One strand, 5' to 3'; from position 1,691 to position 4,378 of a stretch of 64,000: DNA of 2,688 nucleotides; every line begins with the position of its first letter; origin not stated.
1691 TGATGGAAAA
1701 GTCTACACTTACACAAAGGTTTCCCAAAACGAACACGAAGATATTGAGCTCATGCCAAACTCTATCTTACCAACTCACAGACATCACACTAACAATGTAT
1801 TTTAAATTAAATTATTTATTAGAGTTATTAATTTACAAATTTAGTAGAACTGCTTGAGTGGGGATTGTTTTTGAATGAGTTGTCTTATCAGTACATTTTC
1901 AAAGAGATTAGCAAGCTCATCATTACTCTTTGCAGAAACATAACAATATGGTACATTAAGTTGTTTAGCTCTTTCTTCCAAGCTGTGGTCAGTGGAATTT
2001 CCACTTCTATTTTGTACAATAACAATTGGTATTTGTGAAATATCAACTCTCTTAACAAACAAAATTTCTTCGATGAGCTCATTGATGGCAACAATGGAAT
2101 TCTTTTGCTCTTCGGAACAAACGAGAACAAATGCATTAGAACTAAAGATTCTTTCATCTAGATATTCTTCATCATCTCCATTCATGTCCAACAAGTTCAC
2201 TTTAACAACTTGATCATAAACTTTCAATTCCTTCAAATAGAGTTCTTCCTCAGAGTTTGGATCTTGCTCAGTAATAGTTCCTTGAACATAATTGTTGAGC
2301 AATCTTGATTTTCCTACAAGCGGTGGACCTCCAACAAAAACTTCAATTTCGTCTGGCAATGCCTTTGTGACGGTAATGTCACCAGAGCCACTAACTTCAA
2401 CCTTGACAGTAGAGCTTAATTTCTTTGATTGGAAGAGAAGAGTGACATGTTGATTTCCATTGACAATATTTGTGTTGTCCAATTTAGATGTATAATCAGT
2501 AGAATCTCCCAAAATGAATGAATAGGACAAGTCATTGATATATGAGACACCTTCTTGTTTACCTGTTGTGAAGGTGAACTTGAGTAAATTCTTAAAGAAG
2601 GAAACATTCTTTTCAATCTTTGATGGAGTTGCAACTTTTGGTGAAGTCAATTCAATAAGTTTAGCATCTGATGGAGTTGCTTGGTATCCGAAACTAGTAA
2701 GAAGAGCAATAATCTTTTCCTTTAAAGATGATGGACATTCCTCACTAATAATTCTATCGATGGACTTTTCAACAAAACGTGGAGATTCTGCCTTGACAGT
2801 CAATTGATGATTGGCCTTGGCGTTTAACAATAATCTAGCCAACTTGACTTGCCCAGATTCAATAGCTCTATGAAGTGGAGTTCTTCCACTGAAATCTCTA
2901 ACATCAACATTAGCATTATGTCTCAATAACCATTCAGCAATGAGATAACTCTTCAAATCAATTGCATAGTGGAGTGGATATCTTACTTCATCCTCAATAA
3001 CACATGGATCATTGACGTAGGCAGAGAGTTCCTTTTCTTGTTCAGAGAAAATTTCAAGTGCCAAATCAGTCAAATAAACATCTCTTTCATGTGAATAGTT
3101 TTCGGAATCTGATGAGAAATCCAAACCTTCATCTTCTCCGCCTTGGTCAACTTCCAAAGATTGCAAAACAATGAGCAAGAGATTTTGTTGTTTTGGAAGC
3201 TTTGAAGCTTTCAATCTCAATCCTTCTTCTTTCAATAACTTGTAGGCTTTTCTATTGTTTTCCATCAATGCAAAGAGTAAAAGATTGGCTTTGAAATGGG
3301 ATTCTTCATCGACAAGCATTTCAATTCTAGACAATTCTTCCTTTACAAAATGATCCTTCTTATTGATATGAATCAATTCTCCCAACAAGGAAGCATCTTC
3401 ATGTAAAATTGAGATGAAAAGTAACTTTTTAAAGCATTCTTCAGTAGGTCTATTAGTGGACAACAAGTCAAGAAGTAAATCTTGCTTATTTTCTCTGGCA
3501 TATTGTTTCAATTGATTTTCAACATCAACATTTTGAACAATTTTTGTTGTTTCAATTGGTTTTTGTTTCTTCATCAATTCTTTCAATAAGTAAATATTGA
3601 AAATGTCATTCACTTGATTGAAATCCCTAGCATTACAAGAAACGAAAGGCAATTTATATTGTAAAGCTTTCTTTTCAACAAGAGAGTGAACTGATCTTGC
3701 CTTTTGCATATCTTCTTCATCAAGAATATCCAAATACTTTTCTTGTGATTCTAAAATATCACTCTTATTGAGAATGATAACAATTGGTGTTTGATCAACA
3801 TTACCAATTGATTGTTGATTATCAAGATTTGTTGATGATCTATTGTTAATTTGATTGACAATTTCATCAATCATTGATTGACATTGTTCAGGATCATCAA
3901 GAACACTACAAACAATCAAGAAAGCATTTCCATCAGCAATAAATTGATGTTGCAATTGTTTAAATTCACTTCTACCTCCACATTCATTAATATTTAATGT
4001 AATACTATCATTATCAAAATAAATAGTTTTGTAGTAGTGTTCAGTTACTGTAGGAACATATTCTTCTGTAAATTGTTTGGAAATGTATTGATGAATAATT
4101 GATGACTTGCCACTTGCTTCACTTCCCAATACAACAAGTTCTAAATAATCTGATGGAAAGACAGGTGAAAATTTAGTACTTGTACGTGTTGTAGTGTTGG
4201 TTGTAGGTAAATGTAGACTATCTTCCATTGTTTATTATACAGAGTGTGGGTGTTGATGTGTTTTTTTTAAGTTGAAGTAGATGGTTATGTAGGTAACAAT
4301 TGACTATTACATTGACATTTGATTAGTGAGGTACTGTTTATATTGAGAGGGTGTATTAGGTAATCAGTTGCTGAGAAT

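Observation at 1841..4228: Single polypeptide with two degenerate Ras-like GTPase domains bracketing ankyrin repeats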

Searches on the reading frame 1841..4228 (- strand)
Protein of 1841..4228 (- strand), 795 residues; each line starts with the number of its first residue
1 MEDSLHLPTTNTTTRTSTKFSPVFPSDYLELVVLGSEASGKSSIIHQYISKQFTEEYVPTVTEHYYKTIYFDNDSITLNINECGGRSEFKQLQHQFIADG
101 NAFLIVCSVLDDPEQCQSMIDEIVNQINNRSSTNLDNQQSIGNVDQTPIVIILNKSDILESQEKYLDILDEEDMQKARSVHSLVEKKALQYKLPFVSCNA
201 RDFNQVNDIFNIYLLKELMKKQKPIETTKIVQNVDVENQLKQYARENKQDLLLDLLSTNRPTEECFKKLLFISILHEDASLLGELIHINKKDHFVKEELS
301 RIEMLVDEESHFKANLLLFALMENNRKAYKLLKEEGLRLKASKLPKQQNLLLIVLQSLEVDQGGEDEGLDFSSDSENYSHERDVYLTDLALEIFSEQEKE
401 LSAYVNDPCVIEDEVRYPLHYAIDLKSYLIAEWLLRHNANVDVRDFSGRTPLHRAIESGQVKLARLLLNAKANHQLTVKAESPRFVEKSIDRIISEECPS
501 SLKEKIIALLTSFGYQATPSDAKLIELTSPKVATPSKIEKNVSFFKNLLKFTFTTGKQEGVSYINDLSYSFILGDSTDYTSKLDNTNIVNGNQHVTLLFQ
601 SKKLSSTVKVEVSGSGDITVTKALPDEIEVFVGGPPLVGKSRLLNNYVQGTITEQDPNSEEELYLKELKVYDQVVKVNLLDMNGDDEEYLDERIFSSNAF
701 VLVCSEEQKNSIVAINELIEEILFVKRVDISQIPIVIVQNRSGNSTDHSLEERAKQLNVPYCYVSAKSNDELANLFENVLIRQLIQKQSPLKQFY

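Call 3: search_protein_families(library=pfam, proteins=[window:1841-4228:-], max_evalue=1)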
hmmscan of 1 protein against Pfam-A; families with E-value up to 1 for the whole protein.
window:1841-4228:- (795 aa): 13 families
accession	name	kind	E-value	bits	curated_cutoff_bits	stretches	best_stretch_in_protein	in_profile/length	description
PF00071.28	Ras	-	1.2e-36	126.2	21.6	2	31-212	2-155/162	Ras family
PF08477.19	Roc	-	4.5e-17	62.8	27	2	31-131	2-106/119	Ras of Complex, Roc, domain of DAPkinase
PF12796.13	Ank_2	-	1.1e-11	45.6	27.3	1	411-474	25-86/90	Ankyrin repeats (3 copies)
PF00023.36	Ank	-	1.5e-11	44.3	21.1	2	448-473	2-27/33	Ankyrin repeat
PF13606.12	Ank_3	-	4e-09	36.3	22.3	2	448-471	2-25/30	Ankyrin repeat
PF01926.29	MMR_HSR1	-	1.2e-07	32.3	21.9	2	31-130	2-99/113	50S ribosome-binding GTPase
PF13857.12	Ank_5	-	1.1e-06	29.3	27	2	417-455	18-56/56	Ankyrin repeats (many copies)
PF13637.12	Ank_4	-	1.2e-06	29.1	22.7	1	419-468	1-50/50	Ankyrin repeats (many copies)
PF00025.27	Arf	-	1.2e-06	28.6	22.3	1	29-163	15-132/174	ADP-ribosylation factor family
PF24835.1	DUF7717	-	0.12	13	27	0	118-188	28-75/117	Family of unknown function (DUF7717)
PF12775.13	AAA_7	-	0.12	12.4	25.8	1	11-62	17-67/181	P-loop containing dynein motor region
PF13191.12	AAA_16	-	0.16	12.9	32.6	0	31-57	27-52/167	AAA ATPase domain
PF13173.12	AAA_14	-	0.25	11.8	27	0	31-78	5-42/129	AAA domain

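Call 4: search_protein_families(library=ncbifam, proteins=[window:1841-4228:-], max_evalue=1)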
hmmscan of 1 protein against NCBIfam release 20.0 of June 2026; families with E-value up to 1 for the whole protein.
window:1841-4228:- (795 aa): 4 families
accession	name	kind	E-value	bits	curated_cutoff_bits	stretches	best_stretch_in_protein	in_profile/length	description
TIGR00231.1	small_GTP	domain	1.2e-16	60.9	42.5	2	30-166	5-131/164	GTP-binding protein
NF043023.1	T4SS_AnkH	equivalog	2e-09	36.8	600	1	389-479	3-96/467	Dot/Icm T4SS effector AnkH/LegA3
NF043029.1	T4SS_AnkY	equivalog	2.5e-08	32.8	600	1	416-479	459-522/543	Dot/Icm T4SS effector AnkY/LegA9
TIGR03596.1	GTPase_YlqF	equivalog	0.00077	18.9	208.2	0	624-653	115-144/276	ribosome biogenesis GTPase YlqF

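Call 7: find_homologous_proteins(query=window:1841-4228:-)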
Query window:1841-4228:- (795 aa): 22 proteins with E <= 0.001 among 8000 candidates.
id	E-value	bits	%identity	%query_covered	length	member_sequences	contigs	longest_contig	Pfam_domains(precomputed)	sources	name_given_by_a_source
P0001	0.0e+0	1672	100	97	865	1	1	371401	PF01926.30,PF13606.13,PF00025.28,PF13857.13,PF08477.20,PF12796.14,PF00023.37,PF13637.13,PF00071.29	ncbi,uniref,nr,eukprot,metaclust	ncbi:ras family small GTPase [Naegleria gruberi]|uniref:Ras family small GTPase n=1 Tax=Naegleria gr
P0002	6.5e-293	992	61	98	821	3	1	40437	PF13606.13,PF08477.20,PF12796.14,PF00023.37,PF13637.13,PF00071.29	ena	-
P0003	3.9e-291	986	60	100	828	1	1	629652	PF13606.13,PF00025.28,PF13857.13,PF08477.20,PF12796.14,PF00023.37,PF13637.13,PF00071.29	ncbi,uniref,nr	ncbi:hypothetical protein C9374_005488 [Naegleria lovaniensis]|uniref:Ras family small GTPase n=1 Ta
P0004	2.8e-279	947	57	100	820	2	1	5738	PF01926.30,PF13606.13,PF00025.28,PF13857.13,PF08477.20,PF12796.14,PF00023.37,PF13637.13,PF03193.23,PF00071.29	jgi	-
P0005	8.4e-117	409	35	97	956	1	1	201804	PF01926.30,PF13606.13,PF00025.28,PF13857.13,PF08477.20,PF12796.14,PF00023.37,PF00009.34,PF13637.13,PF03193.23,PF00071.29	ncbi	ncbi:hypothetical protein ABK040_011598 [Willaertia magna]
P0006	3.3e-22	97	32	16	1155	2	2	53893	PF13606.13,PF13857.13,PF28177.1,PF23745.2,PF12796.14,PF00023.37,PF13637.13,PF24521.3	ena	-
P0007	7.8e-19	86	51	7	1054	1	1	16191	PF13606.13,PF13857.13,PF23745.2,PF12796.14,PF00023.37,PF13637.13,PF13483.13,PF24521.3,PF07676.19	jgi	jgi:ankyrin repeat protein/L-ascorbate metabolism protein UlaG (beta-lactamase superfamily)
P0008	1.2e-15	75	33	11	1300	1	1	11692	PF13606.13,PF13857.13,PF23745.2,PF12796.14,PF00023.37,PF13637.13,PF24521.3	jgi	jgi:ankyrin repeat protein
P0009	3.4e-15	74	36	9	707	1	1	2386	PF13606.13,PF13857.13,PF23745.2,PF12796.14,PF00023.37,PF13637.13,PF24521.3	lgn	-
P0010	3.7e-15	73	40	8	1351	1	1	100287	PF07714.24,PF00069.32,PF13606.13,PF13857.13,PF23745.2,PF12796.14,PF00023.37,PF13637.13,PF24521.3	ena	-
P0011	4.2e-14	70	34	10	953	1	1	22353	PF13606.13,PF13857.13,PF28177.1,PF05569.18,PF23745.2,PF12796.14,PF00023.37,PF13637.13,PF24521.3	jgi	-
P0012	3.6e-13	67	35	10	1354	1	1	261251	PF13606.13,PF13857.13,PF12796.14,PF00023.37,PF13637.13,PF24521.3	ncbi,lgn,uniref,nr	ncbi:ankyrin repeat domain-containing protein [Vampirovibrio chlorellavorus]|uniref:ankyrin repeat d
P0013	1.1e-12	65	43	8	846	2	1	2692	PF13606.13,PF13857.13,PF23745.2,PF08123.20,PF12796.14,PF00023.37,PF13637.13,PF24521.3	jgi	jgi:ankyrin repeat protein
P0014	3.2e-12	64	39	8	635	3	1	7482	PF13606.13,PF13857.13,PF23745.2,PF12796.14,PF00023.37,PF13637.13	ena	-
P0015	1.0e-10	59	41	7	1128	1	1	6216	PF13606.13,PF13857.13,PF28177.1,PF23745.2,PF12796.14,PF00023.37,PF13637.13,PF24521.3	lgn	-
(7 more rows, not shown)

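Call 23: list_cluster_members(proteins=[P0001, P0002, P0004, P0005])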
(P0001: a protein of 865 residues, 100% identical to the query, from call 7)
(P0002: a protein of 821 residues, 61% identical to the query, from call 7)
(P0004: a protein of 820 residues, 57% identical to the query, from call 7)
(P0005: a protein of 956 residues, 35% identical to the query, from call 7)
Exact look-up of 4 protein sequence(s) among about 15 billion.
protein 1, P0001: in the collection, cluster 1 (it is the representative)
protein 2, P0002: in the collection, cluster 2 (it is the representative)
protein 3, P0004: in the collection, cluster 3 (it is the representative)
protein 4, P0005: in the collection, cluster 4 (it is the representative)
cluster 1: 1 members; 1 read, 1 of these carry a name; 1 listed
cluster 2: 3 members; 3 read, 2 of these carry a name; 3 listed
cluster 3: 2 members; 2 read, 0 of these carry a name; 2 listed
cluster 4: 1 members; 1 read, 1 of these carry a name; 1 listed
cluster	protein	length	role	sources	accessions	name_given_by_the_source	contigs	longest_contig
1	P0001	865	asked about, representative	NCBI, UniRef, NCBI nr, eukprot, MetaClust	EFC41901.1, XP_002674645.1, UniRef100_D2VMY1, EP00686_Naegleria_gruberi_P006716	ras family small GTPase [Naegleria gruberi] | Ras family small GTPase n=1 Tax=Naegleria gruberi TaxID=5762 RepID=D2VMY1_NAEGR | XP_002674645.1 ras family small GTPase [Naegleria gruberi strain NEG-M]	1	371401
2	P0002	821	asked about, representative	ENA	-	-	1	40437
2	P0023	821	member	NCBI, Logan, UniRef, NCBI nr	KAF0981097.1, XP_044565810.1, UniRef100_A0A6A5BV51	hypothetical protein FDP41_012885 [Naegleria fowleri] | Uncharacterized protein n=1 Tax=Naegleria fowleri TaxID=5763 RepID=A0A6A5BV51_NAEFO | uncharacterized protein FDP41_012885 [Naegleria fowleri]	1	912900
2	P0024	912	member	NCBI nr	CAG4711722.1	unnamed protein product [Naegleria fowleri]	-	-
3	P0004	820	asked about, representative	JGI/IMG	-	-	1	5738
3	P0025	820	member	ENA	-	-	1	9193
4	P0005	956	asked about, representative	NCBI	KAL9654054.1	hypothetical protein ABK040_011598 [Willaertia magna]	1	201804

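Call 26: predict_structure(alignment_id=A1)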
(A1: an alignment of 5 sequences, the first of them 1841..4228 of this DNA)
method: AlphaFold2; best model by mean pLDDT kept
length: 795 residues; sequences in the alignment: 5
mean_pLDDT: 73.2   pTM: 0.57
mean pLDDT of the five models: 73.2, 70.0, 65.4, 64.2, 61.4
residues with pLDDT >= 90: 146; 70-90: 396; 50-70: 123; < 50: 130
segments of 3 or more residues with pLDDT < 50: 1-27, 51-63, 132-141, 158-169, 223-234, 298-310, 360-382, 481-483, 651-660, 684-686
pLDDT, mean of each block of 10 residues (from residue 1): 22 24 42 80 73 28 53 59 65 71 86 85 82 37 71 70 43 67 86 85 80 78 37 58 77 82 77 76 85 60 33 69 76 75 61 70 30 37 59 80 79 70 86 92 83 91 94 77 63 88 91 87 83 82 90 89 91 89 89 93 89 91 90 77 77 43 75 85 59 87 77 86 89 91 67 89 86 90 91 86
secondary structure, 60 per line:
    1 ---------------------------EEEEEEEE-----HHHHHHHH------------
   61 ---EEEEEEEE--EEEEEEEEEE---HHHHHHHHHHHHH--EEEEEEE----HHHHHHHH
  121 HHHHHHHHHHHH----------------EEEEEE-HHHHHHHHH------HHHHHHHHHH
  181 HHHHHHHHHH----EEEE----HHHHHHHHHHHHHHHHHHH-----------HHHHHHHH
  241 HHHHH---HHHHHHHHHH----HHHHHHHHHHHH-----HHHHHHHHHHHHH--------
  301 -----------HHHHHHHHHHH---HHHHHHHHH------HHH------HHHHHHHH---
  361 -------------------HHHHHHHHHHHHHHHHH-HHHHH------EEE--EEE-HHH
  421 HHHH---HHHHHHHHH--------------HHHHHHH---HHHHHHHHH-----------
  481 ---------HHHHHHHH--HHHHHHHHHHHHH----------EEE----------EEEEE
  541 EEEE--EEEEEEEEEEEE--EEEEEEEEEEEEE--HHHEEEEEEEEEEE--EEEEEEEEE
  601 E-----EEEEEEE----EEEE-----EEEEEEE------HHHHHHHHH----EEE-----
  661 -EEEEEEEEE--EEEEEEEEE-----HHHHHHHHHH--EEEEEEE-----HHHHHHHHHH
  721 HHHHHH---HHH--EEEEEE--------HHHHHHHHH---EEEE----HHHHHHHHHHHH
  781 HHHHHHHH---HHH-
elements in order (helices of 4 or more, strands of 3 or more residues): E28-35 H41-48 E64-71 E74-83 H87-99 E102-108 H113-132 E149-154 H156-164 H171-190 E195-198 H203-221 H233-245 H249-258 H263-274 H280-292 H312-322 H326-334 H350-357 H380-396 H398-402 E409-411 E414-416 H418-424 H428-436 H451-457 H461-469 H490-497 H500-512 E523-525 E536-544 E547-558 E561-573 E579-589 E592-601 E607-613 E618-621 E627-633 H640-648 E653-655 E662-670 E673-681 H687-696 E699-705 H711-726 E735-740 H749-757 E761-764 H769-788

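Call 39: search_protein_representatives(alignment_id=A1)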
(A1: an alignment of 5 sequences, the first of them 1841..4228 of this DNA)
Query: 5 sequences, 811 profile positions. Proteins with E-value up to 0.001 (for the whole library): 171891; up to 1e-10: 40415; up to 1e-30: 2016. The best 150 are listed.
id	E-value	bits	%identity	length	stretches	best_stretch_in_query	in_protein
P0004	0.0e+00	1418.6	-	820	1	3-811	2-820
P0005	0.0e+00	1195.9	-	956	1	11-805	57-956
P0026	7.1e-130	450.9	-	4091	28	422-480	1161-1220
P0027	1.5e-126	439.9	-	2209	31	433-488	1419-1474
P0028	5.9e-124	431.4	-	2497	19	432-480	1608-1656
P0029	8.5e-111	387.8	-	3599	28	416-481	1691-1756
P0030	3.8e-101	355.9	-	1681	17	416-480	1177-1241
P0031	1.5e-100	353.9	-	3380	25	423-482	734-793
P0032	8.6e-99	348.1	-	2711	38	416-482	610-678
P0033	3.1e-97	343.0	-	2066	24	423-482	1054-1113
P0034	5.2e-95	335.6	-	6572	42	411-481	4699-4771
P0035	5.8e-95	335.5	-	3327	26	436-481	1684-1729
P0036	9.6e-92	324.8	-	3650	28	400-485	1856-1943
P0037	6.9e-90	318.7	-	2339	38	434-476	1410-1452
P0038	5.7e-85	302.4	-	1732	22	422-480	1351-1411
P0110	5.7e-63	229.7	-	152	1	657-811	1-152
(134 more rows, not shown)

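Call 49: find_related_loci(query=A1, collection=metagenome_contigs, flank=3000)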
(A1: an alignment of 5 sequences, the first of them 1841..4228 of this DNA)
Query A1 (795 aa) in metagenome_contigs; peptide patterns used: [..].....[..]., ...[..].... (x = any residue, [..] = any of these).
600 stretches matched a pattern, but none encodes a relative of the query by tblastn (E <= 1e-3).

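Call 58: find_homologous_proteins(query=P0005, max_evalue=0.001)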
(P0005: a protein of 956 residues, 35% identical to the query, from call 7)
Query P0005 (956 aa): 6 proteins with E <= 0.001 among 8000 candidates.
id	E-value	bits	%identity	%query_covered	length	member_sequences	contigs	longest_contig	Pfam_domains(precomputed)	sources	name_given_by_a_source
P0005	0.0e+0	2104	100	100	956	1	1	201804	PF01926.30,PF13606.13,PF00025.28,PF13857.13,PF08477.20,PF12796.14,PF00023.37,PF00009.34,PF13637.13,PF03193.23,PF00071.29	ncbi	ncbi:hypothetical protein ABK040_011598 [Willaertia magna]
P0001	1.8e-112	396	35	90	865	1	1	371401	PF01926.30,PF13606.13,PF00025.28,PF13857.13,PF08477.20,PF12796.14,PF00023.37,PF13637.13,PF00071.29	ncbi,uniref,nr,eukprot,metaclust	ncbi:ras family small GTPase [Naegleria gruberi]|uniref:Ras family small GTPase n=1 Tax=Naegleria gr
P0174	1.4e-19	88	38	7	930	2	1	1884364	PF13606.13,PF13857.13,PF23745.2,PF12796.14,PF00023.37,PF13637.13,PF24521.3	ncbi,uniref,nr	ncbi:ankyrin repeat domain-containing protein [Candidatus Amoebophilus asiaticus]|uniref:ankyrin rep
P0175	2.7e-8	51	29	7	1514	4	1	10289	PF13606.13,PF13857.13,PF24883.3,PF12796.14,PF00023.37,PF13637.13,PF24521.3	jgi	jgi:ankyrin repeat protein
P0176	6.0e-5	40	28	10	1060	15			PF13606.13,PF00612.34,PF13857.13,PF12796.14,PF00023.37,PF13637.13,PF24521.3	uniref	uniref:Inversin n=1 Tax=Sciurus vulgaris TaxID=55149 RepID=A0A8D2JQI6_SCIVU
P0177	1.4e-4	38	29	10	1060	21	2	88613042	PF13606.13,PF00612.34,PF13857.13,PF12796.14,PF00023.37,PF13637.13,PF24521.3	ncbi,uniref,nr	ncbi:inversin isoform X1 [Marmota monax]|uniref:inversin isoform X1 n=1 Tax=Marmota monax TaxID=9995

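Call 64: find_encoding_contigs(protein=P0110, flank=5000, max_places=3)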
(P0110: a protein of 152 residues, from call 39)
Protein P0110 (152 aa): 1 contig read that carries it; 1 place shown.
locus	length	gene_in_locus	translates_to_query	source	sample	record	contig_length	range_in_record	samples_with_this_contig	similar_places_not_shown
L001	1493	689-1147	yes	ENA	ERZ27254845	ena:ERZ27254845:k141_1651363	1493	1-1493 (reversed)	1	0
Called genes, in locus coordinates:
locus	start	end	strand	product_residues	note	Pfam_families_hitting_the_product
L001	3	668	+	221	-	?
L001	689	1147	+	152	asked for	PF00071:Ras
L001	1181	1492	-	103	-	?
